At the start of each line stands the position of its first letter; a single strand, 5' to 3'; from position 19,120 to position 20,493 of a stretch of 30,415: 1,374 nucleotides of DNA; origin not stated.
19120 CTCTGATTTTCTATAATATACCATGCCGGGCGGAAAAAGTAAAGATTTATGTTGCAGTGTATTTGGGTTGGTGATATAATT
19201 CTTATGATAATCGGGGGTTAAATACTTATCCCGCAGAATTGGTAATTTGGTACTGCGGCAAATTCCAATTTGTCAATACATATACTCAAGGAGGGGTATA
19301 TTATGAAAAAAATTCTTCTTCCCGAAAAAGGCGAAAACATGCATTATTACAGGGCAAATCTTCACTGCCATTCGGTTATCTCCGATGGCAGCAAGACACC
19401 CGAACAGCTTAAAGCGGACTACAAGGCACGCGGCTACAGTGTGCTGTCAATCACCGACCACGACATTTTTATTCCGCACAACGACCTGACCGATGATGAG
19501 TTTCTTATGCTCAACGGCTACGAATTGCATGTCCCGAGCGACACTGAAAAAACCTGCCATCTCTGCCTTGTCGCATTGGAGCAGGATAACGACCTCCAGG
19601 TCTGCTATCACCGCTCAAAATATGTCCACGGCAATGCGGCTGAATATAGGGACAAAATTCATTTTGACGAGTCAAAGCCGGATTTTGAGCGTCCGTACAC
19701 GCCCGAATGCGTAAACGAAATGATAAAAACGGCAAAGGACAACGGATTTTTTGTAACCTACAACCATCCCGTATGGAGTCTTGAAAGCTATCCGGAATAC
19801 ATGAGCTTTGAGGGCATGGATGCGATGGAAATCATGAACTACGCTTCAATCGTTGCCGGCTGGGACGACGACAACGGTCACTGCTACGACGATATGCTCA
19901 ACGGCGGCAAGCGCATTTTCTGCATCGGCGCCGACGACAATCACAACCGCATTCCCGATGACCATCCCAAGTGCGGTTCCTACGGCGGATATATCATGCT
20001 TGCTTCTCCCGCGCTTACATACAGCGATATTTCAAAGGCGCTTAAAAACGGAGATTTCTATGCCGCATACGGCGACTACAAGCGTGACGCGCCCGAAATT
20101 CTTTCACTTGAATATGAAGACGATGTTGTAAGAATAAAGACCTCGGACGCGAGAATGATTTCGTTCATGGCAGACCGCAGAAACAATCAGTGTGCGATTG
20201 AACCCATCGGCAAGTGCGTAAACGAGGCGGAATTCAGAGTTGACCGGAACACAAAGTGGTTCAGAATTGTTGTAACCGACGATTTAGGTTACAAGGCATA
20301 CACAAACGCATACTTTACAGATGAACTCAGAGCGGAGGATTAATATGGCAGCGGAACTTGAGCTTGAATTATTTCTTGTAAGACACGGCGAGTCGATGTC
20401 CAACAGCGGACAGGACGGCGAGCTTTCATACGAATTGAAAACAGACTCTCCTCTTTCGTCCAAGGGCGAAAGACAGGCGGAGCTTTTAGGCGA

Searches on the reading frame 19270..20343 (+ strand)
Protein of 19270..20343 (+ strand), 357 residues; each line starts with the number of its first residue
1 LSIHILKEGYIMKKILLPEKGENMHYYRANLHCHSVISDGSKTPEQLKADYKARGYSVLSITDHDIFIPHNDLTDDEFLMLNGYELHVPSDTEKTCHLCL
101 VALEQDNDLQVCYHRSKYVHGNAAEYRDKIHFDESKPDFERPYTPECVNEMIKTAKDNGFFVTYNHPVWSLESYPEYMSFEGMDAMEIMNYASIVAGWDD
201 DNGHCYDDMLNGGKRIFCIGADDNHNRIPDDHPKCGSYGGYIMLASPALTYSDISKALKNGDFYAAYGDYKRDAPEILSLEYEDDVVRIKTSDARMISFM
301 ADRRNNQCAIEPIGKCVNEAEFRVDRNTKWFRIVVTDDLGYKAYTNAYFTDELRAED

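Call 20: search_protein_families(library=pfam, proteins=[window:19270-20343:+], max_evalue=0.001)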
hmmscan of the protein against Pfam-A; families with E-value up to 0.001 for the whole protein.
window:19270-20343:+ (357 aa): 1 family
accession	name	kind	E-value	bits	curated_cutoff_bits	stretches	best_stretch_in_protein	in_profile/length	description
PF02811.25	PHP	-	0.00033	21.5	26.4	0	31-105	2-82/164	PHP domain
